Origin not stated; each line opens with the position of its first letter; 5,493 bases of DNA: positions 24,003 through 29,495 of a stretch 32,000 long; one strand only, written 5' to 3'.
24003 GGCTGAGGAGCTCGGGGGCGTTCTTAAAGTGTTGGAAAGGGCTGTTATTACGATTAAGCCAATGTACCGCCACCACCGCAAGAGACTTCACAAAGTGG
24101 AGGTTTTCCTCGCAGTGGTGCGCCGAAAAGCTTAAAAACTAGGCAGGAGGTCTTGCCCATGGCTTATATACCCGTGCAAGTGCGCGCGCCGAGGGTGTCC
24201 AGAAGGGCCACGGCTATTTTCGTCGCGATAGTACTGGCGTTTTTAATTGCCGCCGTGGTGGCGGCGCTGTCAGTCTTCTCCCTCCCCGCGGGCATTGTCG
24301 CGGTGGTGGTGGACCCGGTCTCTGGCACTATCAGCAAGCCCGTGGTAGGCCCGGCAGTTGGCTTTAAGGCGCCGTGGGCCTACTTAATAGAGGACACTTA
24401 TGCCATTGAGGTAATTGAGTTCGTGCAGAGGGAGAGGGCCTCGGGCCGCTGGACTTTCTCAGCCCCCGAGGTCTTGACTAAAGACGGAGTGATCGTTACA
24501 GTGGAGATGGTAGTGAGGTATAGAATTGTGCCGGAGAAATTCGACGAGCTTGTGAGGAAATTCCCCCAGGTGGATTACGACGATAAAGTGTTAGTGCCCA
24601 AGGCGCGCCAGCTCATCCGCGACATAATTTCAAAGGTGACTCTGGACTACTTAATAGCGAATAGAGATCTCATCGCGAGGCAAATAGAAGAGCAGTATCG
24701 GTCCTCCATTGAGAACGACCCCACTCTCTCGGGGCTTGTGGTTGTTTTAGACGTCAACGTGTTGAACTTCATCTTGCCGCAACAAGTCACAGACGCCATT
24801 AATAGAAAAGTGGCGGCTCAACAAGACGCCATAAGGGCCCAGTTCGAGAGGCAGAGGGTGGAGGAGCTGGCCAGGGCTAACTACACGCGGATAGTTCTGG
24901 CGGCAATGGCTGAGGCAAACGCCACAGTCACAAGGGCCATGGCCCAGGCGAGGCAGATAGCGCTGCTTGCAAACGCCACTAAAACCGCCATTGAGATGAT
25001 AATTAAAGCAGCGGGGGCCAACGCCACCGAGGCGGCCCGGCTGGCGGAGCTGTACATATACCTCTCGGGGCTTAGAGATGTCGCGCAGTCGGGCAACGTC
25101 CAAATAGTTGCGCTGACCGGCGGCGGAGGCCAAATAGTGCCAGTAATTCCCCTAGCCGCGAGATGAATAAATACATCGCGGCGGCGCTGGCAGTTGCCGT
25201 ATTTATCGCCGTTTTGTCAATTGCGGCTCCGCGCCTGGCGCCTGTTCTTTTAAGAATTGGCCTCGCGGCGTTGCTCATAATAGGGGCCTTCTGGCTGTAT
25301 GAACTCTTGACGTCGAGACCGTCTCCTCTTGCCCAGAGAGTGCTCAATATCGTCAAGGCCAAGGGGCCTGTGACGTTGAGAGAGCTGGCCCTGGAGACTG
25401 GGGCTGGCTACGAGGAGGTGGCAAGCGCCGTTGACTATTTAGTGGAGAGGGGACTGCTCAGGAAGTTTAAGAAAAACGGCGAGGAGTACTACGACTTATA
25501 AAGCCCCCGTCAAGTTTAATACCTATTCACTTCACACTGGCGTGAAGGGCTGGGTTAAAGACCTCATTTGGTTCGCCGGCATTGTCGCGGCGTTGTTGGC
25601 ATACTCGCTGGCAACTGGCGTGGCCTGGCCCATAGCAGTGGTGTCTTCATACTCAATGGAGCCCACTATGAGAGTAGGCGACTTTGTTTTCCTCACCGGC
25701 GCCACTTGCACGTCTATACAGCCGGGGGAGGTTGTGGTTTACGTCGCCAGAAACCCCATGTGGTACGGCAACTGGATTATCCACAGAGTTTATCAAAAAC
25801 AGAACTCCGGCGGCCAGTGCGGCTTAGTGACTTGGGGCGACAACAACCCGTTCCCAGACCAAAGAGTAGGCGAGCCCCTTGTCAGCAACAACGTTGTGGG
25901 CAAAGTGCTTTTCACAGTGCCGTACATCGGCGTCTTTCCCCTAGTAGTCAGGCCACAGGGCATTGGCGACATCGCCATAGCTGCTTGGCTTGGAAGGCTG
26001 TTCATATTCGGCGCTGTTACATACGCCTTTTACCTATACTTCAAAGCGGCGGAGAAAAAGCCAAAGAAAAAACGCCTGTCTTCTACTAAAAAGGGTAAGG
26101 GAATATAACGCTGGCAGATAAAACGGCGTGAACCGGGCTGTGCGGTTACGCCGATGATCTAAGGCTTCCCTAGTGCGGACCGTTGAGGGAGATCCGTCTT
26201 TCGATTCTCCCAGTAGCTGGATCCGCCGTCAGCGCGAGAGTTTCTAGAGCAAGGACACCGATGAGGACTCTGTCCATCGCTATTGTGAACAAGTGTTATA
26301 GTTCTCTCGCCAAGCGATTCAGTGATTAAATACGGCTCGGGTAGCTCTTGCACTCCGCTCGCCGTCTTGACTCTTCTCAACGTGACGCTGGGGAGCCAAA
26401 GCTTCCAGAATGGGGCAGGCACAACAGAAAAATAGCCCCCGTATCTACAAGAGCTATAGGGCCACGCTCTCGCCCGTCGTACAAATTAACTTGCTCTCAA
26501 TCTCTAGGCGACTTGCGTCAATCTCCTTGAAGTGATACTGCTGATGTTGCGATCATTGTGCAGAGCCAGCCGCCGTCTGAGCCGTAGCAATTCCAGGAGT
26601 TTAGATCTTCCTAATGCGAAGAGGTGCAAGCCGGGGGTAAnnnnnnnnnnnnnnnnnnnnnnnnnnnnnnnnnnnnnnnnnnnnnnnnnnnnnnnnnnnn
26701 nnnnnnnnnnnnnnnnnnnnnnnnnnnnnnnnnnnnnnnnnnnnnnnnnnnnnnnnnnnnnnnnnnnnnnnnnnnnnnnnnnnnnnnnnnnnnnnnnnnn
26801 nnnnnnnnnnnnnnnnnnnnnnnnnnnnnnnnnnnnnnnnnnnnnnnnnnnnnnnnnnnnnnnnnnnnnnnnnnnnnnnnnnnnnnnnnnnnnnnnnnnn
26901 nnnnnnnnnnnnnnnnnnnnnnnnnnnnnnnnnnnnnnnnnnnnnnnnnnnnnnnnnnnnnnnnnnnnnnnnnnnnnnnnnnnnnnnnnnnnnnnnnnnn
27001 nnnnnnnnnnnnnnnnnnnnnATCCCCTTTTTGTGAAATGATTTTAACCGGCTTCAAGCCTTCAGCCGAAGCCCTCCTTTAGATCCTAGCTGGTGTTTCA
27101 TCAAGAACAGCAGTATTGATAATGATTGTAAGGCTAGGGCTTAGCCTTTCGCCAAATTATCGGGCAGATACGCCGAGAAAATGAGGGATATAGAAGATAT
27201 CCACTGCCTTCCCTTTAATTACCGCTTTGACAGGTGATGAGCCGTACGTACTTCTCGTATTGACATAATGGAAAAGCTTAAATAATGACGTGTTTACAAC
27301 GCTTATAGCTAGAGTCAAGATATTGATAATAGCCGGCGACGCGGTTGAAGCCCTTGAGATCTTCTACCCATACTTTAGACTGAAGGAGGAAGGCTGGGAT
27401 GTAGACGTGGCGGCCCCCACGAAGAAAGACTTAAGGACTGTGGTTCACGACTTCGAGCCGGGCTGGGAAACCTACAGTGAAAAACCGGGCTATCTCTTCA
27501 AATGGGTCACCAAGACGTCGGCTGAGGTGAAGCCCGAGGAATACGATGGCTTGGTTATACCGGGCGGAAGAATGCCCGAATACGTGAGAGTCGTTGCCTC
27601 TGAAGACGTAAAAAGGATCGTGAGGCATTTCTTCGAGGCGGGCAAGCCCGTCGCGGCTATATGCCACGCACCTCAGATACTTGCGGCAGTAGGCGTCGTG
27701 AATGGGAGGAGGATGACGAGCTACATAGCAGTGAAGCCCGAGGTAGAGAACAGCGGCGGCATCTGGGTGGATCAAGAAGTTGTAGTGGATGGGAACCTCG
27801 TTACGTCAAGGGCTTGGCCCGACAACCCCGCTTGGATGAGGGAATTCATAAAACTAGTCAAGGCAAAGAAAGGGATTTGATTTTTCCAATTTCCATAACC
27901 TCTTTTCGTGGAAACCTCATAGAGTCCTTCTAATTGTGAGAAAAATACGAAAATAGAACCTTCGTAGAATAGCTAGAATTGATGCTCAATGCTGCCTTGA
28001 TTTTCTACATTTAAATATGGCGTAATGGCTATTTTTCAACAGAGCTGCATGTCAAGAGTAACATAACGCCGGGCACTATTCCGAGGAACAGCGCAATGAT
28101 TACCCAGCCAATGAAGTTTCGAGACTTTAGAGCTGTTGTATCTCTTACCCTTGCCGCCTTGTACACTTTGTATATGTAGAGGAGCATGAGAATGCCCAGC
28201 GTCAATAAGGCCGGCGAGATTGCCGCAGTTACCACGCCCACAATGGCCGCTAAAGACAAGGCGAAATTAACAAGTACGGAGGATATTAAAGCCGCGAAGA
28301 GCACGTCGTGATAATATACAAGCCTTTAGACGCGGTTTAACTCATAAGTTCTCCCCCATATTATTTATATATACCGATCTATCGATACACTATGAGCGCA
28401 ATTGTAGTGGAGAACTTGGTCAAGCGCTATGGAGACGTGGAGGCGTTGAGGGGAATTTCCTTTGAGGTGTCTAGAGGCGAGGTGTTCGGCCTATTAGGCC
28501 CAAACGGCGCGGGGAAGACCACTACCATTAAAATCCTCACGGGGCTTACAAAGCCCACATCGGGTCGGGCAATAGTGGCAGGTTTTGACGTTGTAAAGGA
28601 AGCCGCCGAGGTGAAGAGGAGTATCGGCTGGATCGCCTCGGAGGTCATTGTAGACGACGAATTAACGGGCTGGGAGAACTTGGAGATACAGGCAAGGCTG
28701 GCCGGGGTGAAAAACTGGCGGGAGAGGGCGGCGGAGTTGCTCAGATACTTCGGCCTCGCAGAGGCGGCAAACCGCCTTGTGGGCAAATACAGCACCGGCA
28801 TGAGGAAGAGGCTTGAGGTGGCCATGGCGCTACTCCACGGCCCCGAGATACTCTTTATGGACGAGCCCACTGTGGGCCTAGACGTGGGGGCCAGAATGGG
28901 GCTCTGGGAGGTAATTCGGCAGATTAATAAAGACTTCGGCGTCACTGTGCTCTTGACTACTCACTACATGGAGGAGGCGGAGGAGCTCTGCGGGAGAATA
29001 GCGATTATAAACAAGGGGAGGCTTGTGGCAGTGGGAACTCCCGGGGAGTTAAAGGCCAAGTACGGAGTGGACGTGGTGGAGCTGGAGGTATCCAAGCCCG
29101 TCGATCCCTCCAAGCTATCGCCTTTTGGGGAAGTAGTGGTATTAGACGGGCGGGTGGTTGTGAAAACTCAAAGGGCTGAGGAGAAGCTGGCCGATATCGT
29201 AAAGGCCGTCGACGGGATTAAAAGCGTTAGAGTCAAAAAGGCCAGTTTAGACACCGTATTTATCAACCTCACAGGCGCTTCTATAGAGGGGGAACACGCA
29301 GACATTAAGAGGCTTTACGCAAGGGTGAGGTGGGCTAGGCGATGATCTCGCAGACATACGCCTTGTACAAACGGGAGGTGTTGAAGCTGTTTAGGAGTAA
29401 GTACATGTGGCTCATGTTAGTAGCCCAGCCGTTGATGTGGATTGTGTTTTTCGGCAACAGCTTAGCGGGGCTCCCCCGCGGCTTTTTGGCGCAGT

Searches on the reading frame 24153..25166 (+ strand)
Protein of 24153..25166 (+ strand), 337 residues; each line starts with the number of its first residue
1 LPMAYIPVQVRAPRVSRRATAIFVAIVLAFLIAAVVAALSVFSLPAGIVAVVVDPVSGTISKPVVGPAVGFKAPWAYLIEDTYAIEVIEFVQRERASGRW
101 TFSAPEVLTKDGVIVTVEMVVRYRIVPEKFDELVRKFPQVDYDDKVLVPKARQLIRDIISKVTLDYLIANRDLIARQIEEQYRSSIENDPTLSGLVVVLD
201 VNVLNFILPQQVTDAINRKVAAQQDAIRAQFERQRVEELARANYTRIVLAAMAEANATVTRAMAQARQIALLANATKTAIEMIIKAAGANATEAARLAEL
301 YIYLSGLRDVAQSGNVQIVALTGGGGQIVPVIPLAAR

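Call 11: search_protein_families(library=pfam, proteins=[window:24153-25166:+], max_evalue=0.001)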
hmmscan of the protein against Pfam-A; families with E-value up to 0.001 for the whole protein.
window:24153-25166:+ (337 aa): 1 family
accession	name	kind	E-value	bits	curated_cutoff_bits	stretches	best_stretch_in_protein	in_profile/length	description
PF01145.31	Band_7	-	2.4e-22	80.3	23.6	1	44-235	3-173/176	SPFH domain / Band 7 family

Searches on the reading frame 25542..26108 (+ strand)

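Call 11: search_protein_families(library=pfam, proteins=[window:25542-26108:+], max_evalue=0.001)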
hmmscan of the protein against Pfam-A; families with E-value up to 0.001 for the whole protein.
window:25542-26108:+ (188 aa): 2 families
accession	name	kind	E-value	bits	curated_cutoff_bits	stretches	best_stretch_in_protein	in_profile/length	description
PF00717.28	Peptidase_S24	-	0.00055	20.1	23.3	1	32-122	38-115/116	Peptidase S24-like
PF10502.14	Peptidase_S26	-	0.00066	20.1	22.9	0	10-68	4-64/168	Signal peptidase, peptidase S26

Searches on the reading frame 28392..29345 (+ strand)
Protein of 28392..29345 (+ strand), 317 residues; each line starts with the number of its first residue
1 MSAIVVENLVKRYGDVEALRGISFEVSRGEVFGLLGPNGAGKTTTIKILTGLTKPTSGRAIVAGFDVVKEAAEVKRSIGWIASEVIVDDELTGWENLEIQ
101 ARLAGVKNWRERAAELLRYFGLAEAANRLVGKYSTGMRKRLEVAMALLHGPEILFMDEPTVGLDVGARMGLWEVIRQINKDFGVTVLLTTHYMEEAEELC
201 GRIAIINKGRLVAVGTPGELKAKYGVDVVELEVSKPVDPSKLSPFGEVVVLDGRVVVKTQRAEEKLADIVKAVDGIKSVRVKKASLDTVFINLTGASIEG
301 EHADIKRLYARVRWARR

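Call 11: search_protein_families(library=pfam, proteins=[window:28392-29345:+], max_evalue=0.001)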
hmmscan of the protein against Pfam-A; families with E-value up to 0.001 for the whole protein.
window:28392-29345:+ (317 aa): 3 families
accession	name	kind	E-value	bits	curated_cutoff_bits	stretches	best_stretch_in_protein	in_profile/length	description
PF00005.33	ABC_tran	-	8.1e-31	107.9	25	1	19-160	1-136/137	ABC transporter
PF13304.12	AAA_21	-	1e-10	42.7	27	1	126-191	231-298/304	AAA domain, putative AbiEii toxin, Type IV TA system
PF13732.12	DrrA1-3_C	-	3.7e-05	24.8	27.4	1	215-293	1-80/81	ATP-binding protein DrrA1-3-like, C-terminal domain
